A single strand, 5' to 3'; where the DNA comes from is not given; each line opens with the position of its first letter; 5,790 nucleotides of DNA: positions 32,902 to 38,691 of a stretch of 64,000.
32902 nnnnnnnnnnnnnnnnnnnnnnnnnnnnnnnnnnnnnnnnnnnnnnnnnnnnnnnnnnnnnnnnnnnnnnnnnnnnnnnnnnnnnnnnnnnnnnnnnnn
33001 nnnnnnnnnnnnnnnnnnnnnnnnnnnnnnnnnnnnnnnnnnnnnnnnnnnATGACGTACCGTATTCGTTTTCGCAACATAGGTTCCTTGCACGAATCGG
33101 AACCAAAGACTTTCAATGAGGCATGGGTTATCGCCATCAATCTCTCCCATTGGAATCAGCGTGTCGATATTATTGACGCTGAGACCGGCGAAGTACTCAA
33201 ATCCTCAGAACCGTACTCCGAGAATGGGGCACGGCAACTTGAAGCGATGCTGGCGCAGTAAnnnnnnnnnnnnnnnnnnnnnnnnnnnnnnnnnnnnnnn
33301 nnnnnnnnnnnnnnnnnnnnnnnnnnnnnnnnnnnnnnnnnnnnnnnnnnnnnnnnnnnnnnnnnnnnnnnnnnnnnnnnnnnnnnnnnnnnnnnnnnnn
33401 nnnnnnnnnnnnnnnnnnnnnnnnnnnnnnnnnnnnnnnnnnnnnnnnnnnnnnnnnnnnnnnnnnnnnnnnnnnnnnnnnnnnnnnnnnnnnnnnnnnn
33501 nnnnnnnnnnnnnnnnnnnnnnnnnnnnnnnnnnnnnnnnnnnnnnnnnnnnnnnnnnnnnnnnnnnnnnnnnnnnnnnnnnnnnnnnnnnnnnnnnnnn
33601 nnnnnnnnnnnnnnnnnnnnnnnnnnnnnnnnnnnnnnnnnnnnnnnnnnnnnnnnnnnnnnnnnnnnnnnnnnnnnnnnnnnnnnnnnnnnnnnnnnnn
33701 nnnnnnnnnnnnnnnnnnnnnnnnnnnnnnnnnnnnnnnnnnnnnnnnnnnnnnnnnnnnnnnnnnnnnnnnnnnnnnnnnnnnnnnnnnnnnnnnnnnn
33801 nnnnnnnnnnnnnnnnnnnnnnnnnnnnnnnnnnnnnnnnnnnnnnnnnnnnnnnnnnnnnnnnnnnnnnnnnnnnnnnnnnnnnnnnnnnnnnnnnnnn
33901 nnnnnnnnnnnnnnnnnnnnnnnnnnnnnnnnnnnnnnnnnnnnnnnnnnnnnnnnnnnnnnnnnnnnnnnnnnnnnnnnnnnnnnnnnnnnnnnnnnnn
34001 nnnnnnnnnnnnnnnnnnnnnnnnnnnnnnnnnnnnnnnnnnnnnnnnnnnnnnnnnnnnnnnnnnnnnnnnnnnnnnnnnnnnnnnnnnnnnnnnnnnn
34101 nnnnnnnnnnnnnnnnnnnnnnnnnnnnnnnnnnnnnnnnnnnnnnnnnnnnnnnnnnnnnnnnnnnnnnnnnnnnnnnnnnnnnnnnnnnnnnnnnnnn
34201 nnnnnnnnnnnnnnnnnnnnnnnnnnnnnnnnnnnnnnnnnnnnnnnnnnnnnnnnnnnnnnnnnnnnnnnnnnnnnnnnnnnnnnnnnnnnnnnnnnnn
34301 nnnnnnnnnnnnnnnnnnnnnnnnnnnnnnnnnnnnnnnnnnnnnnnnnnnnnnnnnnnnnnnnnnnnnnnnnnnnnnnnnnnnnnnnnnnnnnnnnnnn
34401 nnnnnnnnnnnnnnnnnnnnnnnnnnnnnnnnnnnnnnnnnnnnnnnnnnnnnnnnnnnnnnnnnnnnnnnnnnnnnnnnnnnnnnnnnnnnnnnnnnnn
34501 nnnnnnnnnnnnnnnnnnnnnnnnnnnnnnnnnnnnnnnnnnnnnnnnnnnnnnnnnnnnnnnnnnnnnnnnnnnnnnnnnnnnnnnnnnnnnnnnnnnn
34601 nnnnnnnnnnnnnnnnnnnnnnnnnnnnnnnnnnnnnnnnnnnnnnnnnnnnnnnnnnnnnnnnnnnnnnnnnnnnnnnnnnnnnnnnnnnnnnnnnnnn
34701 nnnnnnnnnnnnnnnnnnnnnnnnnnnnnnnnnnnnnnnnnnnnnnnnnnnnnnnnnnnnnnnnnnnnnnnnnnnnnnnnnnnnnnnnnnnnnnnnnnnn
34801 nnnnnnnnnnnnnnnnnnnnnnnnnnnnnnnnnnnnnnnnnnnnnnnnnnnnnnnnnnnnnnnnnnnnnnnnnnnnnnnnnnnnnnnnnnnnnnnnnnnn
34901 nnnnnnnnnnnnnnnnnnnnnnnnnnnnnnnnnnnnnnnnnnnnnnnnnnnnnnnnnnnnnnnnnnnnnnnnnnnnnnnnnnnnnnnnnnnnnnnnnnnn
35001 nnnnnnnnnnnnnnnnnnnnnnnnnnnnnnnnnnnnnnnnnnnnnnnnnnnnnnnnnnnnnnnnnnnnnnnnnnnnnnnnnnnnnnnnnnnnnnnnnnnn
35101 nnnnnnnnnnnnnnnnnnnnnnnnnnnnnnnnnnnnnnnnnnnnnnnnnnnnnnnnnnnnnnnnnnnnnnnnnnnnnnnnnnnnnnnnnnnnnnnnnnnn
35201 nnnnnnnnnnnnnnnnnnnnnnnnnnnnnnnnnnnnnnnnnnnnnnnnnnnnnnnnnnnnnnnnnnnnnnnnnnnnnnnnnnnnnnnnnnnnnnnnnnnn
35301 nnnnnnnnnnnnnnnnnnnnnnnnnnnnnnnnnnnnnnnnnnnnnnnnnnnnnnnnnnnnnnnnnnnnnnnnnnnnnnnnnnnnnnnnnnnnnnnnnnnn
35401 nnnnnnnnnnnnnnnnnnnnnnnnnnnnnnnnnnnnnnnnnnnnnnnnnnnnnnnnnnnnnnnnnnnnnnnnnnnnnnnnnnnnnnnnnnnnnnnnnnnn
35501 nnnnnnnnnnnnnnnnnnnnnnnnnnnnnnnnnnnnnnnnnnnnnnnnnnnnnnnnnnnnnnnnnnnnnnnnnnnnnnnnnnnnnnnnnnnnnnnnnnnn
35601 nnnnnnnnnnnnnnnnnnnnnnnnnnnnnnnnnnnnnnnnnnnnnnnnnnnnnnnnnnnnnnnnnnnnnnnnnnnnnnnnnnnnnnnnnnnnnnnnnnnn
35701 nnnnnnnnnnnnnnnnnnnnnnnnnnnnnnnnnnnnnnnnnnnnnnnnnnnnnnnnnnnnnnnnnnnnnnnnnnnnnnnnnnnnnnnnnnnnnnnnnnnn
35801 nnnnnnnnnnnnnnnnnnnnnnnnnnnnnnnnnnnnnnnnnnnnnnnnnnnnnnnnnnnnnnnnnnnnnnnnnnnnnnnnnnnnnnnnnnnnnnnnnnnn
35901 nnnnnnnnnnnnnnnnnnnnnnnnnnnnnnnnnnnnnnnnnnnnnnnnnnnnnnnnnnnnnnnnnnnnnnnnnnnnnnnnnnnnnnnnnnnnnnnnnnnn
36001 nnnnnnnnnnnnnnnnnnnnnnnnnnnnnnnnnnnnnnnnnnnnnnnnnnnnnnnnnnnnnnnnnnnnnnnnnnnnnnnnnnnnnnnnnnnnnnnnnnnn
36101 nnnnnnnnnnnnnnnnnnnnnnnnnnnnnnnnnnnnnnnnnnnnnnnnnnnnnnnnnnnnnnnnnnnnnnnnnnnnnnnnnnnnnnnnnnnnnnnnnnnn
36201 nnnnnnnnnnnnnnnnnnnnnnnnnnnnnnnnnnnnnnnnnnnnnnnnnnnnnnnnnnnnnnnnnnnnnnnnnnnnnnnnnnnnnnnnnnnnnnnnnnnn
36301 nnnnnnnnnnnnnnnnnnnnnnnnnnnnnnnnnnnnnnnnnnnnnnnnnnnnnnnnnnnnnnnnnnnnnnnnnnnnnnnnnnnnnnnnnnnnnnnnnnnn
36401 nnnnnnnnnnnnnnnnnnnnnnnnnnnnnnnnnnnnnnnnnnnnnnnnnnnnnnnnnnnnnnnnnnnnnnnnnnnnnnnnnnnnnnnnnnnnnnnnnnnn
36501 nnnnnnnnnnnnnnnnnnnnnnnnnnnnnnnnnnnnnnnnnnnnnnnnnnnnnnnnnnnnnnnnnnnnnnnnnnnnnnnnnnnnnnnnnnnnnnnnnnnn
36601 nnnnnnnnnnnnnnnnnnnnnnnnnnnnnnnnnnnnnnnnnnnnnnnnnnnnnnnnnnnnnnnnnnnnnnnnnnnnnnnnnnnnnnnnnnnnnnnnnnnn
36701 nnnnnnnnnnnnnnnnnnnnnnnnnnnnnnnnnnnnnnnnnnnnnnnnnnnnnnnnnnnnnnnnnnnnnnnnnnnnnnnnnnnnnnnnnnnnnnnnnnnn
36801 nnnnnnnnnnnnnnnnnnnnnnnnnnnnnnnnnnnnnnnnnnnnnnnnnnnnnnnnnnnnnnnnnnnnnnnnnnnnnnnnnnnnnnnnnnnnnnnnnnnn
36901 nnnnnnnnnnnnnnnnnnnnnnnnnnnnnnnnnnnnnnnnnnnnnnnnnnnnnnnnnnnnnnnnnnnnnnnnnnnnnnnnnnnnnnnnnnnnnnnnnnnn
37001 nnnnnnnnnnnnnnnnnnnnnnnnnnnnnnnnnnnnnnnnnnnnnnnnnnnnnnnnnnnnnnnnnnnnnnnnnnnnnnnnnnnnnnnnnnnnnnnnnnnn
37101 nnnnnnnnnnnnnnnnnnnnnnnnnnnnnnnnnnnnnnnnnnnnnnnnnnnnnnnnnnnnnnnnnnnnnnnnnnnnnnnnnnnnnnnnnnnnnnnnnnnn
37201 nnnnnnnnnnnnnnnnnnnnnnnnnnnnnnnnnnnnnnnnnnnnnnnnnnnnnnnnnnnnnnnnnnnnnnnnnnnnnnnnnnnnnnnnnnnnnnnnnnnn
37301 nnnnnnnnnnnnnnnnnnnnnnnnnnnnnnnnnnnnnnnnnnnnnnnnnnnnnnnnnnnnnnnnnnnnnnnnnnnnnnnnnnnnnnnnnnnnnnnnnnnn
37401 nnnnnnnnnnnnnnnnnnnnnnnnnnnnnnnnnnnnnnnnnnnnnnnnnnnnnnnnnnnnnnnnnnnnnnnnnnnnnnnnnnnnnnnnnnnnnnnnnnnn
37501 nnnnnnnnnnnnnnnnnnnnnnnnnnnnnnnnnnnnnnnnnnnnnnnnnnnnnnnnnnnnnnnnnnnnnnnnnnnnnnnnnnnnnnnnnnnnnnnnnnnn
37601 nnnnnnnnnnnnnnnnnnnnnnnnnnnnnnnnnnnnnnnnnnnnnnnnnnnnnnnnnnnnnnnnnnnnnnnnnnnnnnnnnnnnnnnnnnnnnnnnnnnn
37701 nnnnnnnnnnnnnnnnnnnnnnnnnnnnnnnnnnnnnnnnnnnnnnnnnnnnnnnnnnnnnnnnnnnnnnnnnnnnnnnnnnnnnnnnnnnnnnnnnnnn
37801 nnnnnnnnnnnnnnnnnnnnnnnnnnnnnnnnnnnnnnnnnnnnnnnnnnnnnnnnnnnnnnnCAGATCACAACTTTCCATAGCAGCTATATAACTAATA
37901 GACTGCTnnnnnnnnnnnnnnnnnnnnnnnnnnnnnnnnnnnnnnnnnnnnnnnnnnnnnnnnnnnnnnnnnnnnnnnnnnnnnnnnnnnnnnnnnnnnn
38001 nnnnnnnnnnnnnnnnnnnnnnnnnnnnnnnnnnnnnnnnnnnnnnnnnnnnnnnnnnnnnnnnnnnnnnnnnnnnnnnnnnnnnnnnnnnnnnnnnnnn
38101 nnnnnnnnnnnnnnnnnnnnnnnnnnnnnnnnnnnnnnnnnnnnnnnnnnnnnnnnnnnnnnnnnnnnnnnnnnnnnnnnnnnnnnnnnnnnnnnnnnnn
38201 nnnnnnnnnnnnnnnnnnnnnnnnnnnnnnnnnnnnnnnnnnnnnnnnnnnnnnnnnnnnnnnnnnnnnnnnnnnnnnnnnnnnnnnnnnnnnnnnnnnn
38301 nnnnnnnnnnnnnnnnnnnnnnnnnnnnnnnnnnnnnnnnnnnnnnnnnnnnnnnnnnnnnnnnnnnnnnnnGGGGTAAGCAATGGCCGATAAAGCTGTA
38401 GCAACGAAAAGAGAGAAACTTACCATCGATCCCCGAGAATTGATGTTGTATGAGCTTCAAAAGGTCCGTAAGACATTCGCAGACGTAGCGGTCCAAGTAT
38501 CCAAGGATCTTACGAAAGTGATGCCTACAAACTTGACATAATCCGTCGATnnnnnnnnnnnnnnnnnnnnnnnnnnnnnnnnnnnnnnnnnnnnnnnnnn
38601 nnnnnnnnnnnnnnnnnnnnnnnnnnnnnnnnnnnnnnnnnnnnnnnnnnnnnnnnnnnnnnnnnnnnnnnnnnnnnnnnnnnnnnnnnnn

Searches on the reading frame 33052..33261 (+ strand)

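Call 56: search_protein_families(library=pfam, max_evalue=5, proteins=[window:33052-33261:+])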
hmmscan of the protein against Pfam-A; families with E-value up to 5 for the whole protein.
window:33052-33261:+ (69 aa): 2 families
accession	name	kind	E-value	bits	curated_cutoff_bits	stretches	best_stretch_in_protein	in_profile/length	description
PF23464.1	WWE_3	-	0.032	14.9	24.5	1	15-45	14-44/84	WWE domain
PF03413.25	PepSY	-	0.049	14.4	24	1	33-51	41-59/60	Peptidase propeptide and YPEB domain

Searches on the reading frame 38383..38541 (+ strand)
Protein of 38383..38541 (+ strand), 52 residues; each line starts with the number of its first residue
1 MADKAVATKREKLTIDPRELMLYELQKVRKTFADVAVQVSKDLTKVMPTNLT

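Call 56: search_protein_families(library=pfam, max_evalue=5, proteins=[window:38383-38541:+])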
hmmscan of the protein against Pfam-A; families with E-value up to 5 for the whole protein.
window:38383-38541:+ (52 aa): 0 families

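Call 74: search_solved_structures(query=window:38383-38541:+, max_evalue=10)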
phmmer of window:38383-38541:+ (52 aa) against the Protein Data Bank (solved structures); distinct sequences matched with E-value up to 10: 0.

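Call 75: find_homologous_proteins(query=window:38383-38541:+, max_evalue=0.01)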
Query window:38383-38541:+ (52 aa): 1 proteins with E <= 0.01 among 1 candidates.
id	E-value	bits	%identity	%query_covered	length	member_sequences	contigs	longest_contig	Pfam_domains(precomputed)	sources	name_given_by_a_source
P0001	2.7e-24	100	100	100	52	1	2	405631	-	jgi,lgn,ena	jgi:hypothetical protein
